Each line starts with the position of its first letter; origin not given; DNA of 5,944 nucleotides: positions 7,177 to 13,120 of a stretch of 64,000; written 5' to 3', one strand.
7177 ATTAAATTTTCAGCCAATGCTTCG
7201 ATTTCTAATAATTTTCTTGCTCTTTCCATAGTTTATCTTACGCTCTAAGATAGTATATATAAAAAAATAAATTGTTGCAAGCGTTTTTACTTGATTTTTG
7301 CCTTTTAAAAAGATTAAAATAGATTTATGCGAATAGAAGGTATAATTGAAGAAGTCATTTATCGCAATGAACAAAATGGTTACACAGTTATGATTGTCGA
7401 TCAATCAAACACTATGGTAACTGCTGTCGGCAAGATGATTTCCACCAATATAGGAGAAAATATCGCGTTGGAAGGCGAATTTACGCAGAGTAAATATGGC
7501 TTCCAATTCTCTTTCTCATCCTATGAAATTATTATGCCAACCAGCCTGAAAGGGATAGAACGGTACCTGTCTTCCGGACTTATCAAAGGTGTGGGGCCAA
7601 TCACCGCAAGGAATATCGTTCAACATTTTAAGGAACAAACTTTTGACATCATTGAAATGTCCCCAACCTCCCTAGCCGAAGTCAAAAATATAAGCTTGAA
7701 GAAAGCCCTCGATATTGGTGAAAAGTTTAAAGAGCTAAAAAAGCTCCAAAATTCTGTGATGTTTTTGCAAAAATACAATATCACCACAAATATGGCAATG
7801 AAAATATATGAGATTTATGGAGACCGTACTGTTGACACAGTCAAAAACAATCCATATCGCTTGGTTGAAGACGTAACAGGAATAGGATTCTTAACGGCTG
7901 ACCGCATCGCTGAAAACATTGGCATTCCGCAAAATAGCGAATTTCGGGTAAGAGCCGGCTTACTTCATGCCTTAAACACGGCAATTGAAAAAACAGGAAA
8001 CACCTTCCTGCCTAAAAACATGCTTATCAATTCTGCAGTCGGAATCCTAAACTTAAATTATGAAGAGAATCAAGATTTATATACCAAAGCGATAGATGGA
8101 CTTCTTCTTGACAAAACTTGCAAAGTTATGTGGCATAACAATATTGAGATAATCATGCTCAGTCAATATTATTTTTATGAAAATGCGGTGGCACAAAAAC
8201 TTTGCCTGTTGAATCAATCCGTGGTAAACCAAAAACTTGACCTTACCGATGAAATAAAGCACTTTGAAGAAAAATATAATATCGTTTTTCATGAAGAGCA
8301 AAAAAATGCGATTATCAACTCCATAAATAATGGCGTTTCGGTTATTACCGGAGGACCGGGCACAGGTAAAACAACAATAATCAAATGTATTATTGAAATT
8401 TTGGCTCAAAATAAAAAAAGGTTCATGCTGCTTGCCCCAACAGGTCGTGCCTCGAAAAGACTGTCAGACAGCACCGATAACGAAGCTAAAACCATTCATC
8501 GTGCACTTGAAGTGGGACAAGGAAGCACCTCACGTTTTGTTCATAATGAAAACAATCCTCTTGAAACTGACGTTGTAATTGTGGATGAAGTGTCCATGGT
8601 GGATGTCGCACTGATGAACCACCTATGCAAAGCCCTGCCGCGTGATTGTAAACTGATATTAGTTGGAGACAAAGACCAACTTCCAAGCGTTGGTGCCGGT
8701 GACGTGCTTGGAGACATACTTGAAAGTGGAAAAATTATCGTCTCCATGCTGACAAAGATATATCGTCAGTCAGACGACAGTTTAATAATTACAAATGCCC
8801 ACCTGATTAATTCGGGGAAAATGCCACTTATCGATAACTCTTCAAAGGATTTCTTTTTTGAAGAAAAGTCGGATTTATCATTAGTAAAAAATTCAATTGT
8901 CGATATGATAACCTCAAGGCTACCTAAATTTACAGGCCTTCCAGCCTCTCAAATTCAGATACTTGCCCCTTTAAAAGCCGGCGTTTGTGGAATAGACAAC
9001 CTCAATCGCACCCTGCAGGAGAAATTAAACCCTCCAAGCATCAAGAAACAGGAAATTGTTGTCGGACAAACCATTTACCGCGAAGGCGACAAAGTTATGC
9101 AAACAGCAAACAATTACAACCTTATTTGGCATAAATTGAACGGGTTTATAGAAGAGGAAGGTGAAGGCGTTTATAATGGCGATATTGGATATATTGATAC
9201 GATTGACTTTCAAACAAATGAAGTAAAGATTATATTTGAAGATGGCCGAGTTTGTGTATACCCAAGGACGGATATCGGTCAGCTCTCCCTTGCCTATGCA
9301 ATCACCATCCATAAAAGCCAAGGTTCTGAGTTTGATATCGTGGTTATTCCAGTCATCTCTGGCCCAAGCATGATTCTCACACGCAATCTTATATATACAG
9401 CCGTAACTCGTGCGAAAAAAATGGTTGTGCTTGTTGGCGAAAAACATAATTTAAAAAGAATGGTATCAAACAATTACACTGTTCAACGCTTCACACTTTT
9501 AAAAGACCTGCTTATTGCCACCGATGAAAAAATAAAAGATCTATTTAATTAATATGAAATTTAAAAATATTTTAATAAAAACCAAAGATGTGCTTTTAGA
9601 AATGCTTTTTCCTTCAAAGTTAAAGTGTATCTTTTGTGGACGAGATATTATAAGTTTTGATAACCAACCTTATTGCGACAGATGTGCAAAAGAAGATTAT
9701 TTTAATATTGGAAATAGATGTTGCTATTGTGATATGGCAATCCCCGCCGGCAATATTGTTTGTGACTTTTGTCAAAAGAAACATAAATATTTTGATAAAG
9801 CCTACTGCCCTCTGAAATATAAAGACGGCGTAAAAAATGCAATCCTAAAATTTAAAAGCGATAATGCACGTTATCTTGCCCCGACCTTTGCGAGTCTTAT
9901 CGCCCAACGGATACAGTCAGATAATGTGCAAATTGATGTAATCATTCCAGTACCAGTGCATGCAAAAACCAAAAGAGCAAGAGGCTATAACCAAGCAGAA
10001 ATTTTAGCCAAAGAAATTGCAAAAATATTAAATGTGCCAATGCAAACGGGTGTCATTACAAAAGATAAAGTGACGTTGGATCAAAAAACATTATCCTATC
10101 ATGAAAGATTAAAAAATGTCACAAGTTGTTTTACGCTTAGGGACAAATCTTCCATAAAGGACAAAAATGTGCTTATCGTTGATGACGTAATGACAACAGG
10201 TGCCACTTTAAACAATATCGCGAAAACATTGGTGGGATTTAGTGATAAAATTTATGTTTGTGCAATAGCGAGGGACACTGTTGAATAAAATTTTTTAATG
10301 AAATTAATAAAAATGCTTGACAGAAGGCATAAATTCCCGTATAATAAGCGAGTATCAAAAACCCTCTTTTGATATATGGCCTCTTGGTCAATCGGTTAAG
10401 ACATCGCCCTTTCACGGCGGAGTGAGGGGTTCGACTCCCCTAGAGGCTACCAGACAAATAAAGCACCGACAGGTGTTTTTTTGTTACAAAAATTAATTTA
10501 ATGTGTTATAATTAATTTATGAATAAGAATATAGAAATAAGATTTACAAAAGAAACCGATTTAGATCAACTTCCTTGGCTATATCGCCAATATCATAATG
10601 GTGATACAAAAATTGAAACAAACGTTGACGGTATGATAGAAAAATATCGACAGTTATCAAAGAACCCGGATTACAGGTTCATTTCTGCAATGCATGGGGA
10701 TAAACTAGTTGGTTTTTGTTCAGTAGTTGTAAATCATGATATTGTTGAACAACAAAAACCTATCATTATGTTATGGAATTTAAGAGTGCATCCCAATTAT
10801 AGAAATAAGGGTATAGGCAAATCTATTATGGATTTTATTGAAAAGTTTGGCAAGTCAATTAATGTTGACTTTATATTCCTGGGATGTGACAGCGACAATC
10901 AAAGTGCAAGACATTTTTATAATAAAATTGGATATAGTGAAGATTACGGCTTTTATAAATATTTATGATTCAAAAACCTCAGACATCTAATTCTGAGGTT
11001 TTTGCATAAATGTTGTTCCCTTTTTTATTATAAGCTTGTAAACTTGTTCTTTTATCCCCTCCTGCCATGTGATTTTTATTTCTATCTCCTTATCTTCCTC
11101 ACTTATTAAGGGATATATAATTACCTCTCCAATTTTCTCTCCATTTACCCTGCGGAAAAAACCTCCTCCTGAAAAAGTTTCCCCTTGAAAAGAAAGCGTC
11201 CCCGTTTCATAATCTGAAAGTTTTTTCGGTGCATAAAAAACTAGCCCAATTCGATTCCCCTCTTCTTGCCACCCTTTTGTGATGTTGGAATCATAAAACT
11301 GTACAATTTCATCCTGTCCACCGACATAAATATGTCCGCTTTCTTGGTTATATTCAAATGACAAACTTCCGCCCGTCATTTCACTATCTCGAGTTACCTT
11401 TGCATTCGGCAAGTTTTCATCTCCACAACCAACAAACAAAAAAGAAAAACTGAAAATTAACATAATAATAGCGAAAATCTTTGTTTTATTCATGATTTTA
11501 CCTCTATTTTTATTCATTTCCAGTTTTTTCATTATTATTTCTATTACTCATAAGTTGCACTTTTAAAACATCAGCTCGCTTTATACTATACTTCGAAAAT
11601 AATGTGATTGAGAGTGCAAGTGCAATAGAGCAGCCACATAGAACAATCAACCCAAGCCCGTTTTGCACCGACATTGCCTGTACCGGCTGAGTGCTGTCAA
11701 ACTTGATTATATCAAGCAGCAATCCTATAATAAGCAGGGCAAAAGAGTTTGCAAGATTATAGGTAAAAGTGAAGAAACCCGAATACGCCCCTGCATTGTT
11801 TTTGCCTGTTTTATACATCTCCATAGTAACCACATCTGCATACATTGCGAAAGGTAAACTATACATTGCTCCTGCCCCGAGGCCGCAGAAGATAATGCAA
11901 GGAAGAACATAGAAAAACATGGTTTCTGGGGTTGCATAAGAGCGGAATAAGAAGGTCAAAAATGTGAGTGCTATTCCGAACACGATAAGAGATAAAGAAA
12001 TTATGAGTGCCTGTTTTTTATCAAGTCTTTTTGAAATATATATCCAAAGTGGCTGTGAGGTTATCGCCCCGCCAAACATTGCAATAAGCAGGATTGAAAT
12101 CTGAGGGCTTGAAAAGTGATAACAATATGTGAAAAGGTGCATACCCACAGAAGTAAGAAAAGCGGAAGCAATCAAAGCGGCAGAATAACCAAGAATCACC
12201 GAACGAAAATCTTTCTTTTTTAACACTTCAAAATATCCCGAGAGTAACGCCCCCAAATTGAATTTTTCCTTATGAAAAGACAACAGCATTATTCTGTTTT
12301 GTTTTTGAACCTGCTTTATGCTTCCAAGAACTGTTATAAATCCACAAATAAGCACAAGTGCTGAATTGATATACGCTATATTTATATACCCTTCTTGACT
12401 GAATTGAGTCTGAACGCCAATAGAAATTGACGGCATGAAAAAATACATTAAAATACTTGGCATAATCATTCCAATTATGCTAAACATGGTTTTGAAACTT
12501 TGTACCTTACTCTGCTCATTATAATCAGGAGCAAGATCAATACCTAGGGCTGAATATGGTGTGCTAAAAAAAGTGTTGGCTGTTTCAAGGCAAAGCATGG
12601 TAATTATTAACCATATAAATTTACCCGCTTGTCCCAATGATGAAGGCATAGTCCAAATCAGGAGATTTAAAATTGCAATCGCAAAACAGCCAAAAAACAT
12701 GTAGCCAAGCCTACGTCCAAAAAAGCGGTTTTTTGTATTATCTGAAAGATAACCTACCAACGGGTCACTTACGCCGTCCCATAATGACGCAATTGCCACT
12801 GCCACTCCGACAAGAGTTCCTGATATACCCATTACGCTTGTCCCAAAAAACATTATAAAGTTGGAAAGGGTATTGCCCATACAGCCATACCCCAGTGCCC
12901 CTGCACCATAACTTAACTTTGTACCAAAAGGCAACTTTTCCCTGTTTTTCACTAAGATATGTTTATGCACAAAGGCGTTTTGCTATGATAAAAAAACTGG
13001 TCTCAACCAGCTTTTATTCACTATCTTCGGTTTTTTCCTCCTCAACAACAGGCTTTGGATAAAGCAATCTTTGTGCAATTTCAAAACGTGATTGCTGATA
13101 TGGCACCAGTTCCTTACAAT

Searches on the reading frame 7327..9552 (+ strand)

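Call 39: search_protein_families(library=ncbifam, proteins=[window:7327-9552:+], max_evalue=0.00001)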
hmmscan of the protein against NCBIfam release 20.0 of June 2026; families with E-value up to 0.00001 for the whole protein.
window:7327-9552:+ (741 aa): 10 families
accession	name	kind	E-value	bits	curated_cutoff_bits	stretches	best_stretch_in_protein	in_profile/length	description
TIGR01448.2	helicase_RecD2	equivalog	2.8e-251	835.7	500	1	5-728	1-712/713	SF1B family DNA helicase RecD2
TIGR01447.1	recD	equivalog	2e-80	271.1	310.15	1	274-717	106-587/597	exodeoxyribonuclease V subunit alpha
NF008127.0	PRK10875.1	equivalog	1.8e-57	195.3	671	2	276-465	113-321/619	exodeoxyribonuclease V subunit alpha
TIGR02768.1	TraA_Ti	equivalog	6.6e-30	104.1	590.45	1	317-710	356-721/751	Ti-type conjugative transfer relaxase TraA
NF010464.0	PRK13889.1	subfamily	1.5e-17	62.8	1015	1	314-701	340-698/992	conjugal transfer relaxase TraA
NF010402.0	PRK13826.1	subfamily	2.2e-16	58.9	1317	1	320-701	381-734/1102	Dtr system oriT relaxase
TIGR00376.1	TIGR00376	hypoth_equivalog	3.9e-10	38.8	348.9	0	297-372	139-211/639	IGHMBP2 family helicase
TIGR02760.1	TraI_TIGR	equivalog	5.4e-10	37.4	929.85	1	321-485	1020-1185/1960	conjugative transfer relaxase/helicase TraI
NF010263.0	PRK13709.1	equivalog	6.4e-10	37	2212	1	334-485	984-1135/1752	conjugative transfer relaxase/helicase TraI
NF040671.1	PLuB_AAA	exception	7.9e-08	30.1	999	0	320-374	815-870/1256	PLuB system helicase-like protein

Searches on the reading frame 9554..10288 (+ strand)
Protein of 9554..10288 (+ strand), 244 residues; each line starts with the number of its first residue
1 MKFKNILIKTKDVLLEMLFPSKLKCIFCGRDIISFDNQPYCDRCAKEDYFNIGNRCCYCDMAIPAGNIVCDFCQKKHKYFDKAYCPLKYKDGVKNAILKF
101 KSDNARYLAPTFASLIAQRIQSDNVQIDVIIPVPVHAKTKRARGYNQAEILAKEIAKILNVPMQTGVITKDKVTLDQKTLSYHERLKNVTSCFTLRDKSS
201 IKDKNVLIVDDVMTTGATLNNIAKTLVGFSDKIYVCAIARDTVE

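Call 39: search_protein_families(library=ncbifam, proteins=[window:9554-10288:+], max_evalue=0.00001)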
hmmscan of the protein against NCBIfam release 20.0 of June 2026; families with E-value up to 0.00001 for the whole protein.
window:9554-10288:+ (244 aa): 4 families
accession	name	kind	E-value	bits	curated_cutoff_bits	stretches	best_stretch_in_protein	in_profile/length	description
TIGR00201.1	comF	subfamily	3.5e-29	102.1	233.55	1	56-227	1-176/190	ComF family protein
NF008616.0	PRK11595.1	equivalog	8.5e-28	97.4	304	1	24-227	7-211/227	DNA utilization protein GntX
TIGR01203.1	HGPRTase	equivalog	4.6e-06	26.5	150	1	181-227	62-109/167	hypoxanthine phosphoribosyltransferase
NF002620.0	PRK02277.1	subfamily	7e-06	25.8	115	0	183-229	122-167/201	orotate phosphoribosyltransferase-like protein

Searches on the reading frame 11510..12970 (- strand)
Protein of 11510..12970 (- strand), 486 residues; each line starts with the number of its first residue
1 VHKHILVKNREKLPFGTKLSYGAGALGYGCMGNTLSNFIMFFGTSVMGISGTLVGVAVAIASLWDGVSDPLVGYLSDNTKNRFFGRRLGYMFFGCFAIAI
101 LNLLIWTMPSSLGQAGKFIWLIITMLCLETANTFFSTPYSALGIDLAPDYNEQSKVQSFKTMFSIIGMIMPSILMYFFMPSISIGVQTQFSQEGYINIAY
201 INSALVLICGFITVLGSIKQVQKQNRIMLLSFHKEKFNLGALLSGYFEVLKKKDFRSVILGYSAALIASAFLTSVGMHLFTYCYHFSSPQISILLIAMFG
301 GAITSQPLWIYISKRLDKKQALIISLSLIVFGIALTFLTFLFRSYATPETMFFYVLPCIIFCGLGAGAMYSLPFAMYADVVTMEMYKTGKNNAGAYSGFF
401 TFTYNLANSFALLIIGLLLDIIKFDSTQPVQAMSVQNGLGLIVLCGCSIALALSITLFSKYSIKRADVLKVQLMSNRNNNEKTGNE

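Call 39: search_protein_families(library=ncbifam, proteins=[window:11510-12970:-], max_evalue=0.00001)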
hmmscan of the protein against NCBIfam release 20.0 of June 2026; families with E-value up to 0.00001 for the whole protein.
window:11510-12970:- (486 aa): 5 families
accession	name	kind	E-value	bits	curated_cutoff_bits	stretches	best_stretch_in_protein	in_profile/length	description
TIGR00792.1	gph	subfamily_domain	2.5e-39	135.2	231.35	1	18-468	1-427/437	glycoside-pentoside-hexuronide (GPH):cation symporter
NF007749.0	PRK10429.1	equivalog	9.9e-32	110.3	456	1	13-472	3-444/473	melibiose:sodium transporter MelB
NF007237.0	PRK09669.1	subfamily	2.4e-22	79.2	610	1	13-483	6-452/461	putative symporter YagG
NF007353.0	PRK09848.1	equivalog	5.5e-16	58.4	528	1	17-474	9-442/457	glucuronide transporter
NF008526.0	PRK11462.1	equivalog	3.1e-15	55.9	836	1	15-471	8-437/460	glycoside-pentoside-hexuronide family transporter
